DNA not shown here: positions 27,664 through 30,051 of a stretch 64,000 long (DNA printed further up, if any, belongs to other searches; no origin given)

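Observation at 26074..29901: Radical SAM enzyme, short activase and a compact Cys-x-Glu glycyl radical enzyme co-transcribed with glycan-assembly genes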

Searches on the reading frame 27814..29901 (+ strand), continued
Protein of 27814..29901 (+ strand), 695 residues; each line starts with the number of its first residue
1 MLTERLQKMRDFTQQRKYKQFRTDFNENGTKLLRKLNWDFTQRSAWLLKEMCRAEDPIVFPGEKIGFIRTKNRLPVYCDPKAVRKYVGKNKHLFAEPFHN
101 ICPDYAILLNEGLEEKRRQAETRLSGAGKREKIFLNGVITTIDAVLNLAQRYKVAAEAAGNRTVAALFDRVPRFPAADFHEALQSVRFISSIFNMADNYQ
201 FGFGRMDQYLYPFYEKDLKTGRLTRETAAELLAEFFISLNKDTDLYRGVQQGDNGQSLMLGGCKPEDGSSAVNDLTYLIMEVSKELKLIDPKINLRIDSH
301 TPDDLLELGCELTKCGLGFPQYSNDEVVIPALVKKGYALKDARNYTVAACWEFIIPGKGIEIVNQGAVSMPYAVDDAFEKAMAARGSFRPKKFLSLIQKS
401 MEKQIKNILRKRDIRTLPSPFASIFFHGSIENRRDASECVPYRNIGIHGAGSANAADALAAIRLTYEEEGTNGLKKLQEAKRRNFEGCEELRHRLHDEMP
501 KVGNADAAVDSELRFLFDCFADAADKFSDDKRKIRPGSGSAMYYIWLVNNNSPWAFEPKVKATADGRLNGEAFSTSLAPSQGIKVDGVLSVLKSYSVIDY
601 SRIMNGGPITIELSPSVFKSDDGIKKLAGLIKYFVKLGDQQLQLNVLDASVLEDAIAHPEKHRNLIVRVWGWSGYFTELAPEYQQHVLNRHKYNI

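Call 43: find_related_loci(query=window:27814-29898:+, collection=metagenome_contigs, flank=10000)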
Query window:27814-29898:+ (695 aa) in metagenome_contigs; peptide patterns used: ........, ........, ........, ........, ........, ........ (x = any residue, [..] = any of these).
599 stretches matched a pattern (row limit reached: there are more); 550 encode a relative of the query (tblastn E <= 1e-3); the best 80 are kept; 80 distinct loci.
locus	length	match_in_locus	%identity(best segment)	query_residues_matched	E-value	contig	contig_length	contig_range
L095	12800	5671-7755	99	1-695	0e+0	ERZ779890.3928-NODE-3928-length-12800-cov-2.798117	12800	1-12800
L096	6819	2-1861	100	76-695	0e+0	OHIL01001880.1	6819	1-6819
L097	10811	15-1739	99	121-695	0e+0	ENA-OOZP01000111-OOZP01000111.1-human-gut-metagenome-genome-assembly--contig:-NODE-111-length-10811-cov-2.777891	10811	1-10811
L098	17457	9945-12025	100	1-695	0e+0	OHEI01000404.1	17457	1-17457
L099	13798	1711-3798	73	1-695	0e+0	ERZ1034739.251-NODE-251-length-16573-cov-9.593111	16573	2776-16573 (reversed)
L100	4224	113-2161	61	1-695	0e+0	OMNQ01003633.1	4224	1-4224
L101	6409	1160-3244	60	1-695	0e+0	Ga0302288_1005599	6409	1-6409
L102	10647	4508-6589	56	1-695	0e+0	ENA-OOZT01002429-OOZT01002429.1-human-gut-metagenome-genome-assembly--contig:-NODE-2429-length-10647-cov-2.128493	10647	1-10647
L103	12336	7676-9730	57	6-695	0e+0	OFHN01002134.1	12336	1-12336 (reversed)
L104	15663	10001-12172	55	2-695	0e+0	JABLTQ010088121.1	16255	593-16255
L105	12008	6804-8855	53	6-695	0e+0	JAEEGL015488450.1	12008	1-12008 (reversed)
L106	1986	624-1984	97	1-454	0e+0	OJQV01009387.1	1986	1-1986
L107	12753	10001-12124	51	2-693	0e+0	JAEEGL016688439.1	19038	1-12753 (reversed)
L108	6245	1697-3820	50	2-693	0e+0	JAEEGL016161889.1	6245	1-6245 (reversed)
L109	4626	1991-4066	49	1-693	0e+0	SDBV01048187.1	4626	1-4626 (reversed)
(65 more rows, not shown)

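Call 70: predict_structure(alignment_id=A2)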
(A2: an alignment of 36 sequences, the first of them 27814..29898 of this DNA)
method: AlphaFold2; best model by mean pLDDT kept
length: 695 residues; sequences in the alignment: 36
mean_pLDDT: 91.4   pTM: 0.91
mean pLDDT of the five models: 91.4, 91.1, 90.3, 89.1, 87.8
residues with pLDDT >= 90: 506; 70-90: 166; 50-70: 21; < 50: 2
segments of 3 or more residues with pLDDT < 50: none
pLDDT, mean of each block of 10 residues (from residue 1): 92 92 92 94 97 97 95 92 85 88 96 98 95 98 99 98 98 98 98 94 95 98 97 96 83 79 96 97 89 93 96 76 95 94 85 90 91 96 83 97 96 94 97 96 92 95 96 96 96 94 95 97 95 87 78 85 92 81 87 95 82 79 90 96 84 90 77 80 81 56
secondary structure, 60 per line:
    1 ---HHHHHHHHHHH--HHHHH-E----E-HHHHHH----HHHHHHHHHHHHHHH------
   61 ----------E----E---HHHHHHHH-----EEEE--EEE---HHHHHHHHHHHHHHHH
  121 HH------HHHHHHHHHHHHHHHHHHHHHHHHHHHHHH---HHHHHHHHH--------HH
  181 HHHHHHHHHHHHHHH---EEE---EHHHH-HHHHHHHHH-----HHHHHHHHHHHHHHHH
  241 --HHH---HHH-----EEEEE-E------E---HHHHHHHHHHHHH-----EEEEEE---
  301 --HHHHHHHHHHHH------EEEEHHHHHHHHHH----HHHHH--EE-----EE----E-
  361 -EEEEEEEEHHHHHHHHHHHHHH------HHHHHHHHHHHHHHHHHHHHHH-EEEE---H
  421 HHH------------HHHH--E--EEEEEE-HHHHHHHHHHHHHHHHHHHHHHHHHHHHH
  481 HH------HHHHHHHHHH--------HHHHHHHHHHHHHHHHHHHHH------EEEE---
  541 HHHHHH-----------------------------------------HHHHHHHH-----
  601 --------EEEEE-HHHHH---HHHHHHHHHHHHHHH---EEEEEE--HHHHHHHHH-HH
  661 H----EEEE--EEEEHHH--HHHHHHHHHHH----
elements in order (helices of 4 or more, strands of 3 or more residues): H4-14 H17-21 H30-35 H40-54 H80-87 E93-96 E99-101 H105-122 H129-158 H162-170 H179-195 E199-201 H206-209 H211-219 H225-240 E257-261 H274-286 E292-297 H303-314 E321-324 H325-334 H339-343 E362-369 H370-383 H390-411 E413-416 H420-423 H436-439 E445-450 H452-482 H489-498 H507-527 E534-537 H541-546 H588-595 E609-613 H615-619 H623-637 E641-646 H649-657 E666-669 E672-675 H681-691
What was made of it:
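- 27814..29901 (+): Compact glycyl radical enzyme (695 aa). AF2 pLDDT 91.4 (call 70).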

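Call 72: find_encoding_contigs(protein=P0065, flank=10000, max_places=2)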
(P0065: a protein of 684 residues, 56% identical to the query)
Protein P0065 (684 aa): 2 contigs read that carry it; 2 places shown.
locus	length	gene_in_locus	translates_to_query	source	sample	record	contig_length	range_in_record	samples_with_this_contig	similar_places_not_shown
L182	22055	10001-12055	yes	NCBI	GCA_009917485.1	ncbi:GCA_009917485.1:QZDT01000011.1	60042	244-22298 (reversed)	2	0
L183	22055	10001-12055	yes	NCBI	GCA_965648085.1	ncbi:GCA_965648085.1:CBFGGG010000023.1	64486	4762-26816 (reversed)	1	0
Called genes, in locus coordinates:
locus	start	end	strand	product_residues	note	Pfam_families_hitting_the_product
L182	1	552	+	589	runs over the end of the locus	-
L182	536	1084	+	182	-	-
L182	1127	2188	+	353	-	PF00535:Glycos_transf_2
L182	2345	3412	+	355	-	PF00535:Glycos_transf_2, PF10111:Glyco_tranf_2_2, PF13641:Glyco_tranf_2_3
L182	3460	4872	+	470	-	PF00535:Glycos_transf_2, PF10111:Glyco_tranf_2_2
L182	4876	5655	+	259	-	-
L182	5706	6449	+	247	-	PF13555:AAA_29 (weak), PF00005:ABC_tran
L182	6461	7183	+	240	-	-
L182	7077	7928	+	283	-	PF13353:Fer4_12, PF04055:Radical_SAM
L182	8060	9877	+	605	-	PF17994:Glft2_N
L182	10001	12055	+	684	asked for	PF02901:PFL-like, PF01228:Gly_radical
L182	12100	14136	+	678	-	PF14200:RicinB_lectin_2, PF00652:Ricin_B_lectin (weak), PF14200:RicinB_lectin_2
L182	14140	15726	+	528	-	PF03062:MBOAT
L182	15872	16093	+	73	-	-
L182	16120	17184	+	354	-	PF08545:ACP_syn_III, PF08541:ACP_syn_III_C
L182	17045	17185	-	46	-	-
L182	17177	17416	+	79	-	-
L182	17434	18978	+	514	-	PF01039:Carboxyl_trans, PF03255:ACCA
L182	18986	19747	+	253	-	PF00106:adh_short, PF01370:Epimerase (weak), PF08659:KR, PF13561:adh_short_C2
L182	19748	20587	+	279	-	PF00106:adh_short, PF08659:KR, PF13561:adh_short_C2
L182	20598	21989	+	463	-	PF00501:AMP-binding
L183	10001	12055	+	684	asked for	PF02901:PFL-like, PF01228:Gly_radical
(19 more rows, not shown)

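Call 73: fold_search(model_id=the predicted structure, library=pdb)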
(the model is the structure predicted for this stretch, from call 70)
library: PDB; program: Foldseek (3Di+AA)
matches with E <= 10: 349; with E <= 0.001: 73
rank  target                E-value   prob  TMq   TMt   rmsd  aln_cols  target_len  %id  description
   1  5fau_A                1.1e-42  1.00  0.82  0.73   5.6       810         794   22  wild-type choline TMA lyase in complex with choline (released 2016-09-28)
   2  5kdp_A                2.6e-41  1.00  0.83  0.72   5.7       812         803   22  E491A mutant of choline TMA-lyase (released 2016-09-28)
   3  5faw_A                5.7e-41  1.00  0.84  0.73   5.0       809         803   22  T502A mutant of choline TMA-lyase (released 2016-09-28)
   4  9rco_A                8.9e-41  1.00  0.82  0.73   5.7       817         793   22  1,2-propanediol dehydratase with 0.1 % glycerol additive (released 2025-06-11)
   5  5fay_A                1.5e-40  1.00  0.83  0.72   5.7       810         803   22  Y208F mutant of choline TMA-lyase (released 2016-09-28)
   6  9ht9_A                1.7e-40  1.00  0.82  0.73   5.6       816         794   22  CutC in complex with inhibitor1 (released 2026-01-14)
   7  6nd3_D                2.0e-40  1.00  0.82  0.73   5.7       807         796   21  wild-type choline TMA lyase in complex with betaine aldehyde (released 2019-01-16)
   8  5fay_B                3.5e-40  1.00  0.81  0.73   5.0       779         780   22  Y208F mutant of choline TMA-lyase (released 2016-09-28)
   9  5fau_B                6.7e-40  1.00  0.83  0.73   4.9       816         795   22  wild-type choline TMA lyase in complex with choline (released 2016-09-28)
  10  5a0u_B                6.7e-40  1.00  0.81  0.72   5.8       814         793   23  Structure of CutC choline lyase choline bound form from Klebsiella pneumoniae. (released 2015-07-29)
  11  1r8w_A                7.7e-40  1.00  0.84  0.75   5.4       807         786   23  Native structure of the B12-independent glycerol dehydratase from clostridium butyricum (released 2004-06-01)
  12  9r0v_A                8.5e-40  1.00  0.86  0.75   4.7       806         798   22  CutC IN COMPLEX WITH Inhibitor (released 2026-02-11)
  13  5fav_A                8.5e-40  1.00  0.84  0.73   5.0       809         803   22  E491Q mutant of choline TMA-lyase (released 2016-09-28)
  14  5kdp_C                8.5e-40  1.00  0.82  0.72   5.7       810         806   22  E491A mutant of choline TMA-lyase (released 2016-09-28)
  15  5i2g_B                8.5e-40  1.00  0.82  0.72   5.8       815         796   24  1,2-propanediol Dehydration in Roseburia inulinivorans; Structural Basis for Substrate and Enantiomer Selectivity (released 2016-06-01)
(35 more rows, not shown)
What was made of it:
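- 27814..29901 (+): Foldseek TM 0.81-0.86 to CutC, PD, GD and PflD at 20-24% identity (call 73).
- On Glycyl radical enzyme superfamily (PFL-like): AF2 pLDDT 91.4, and TM 0.81-0.86 to CutC, GD, PD and PflD (calls 70, 73).
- Closest known: GRE isomerases YbiW and PflD. Same: Similar TM of 0.82-0.84 (call 73).
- The GRE fold is predicted with high confidence (calls 70, 73).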
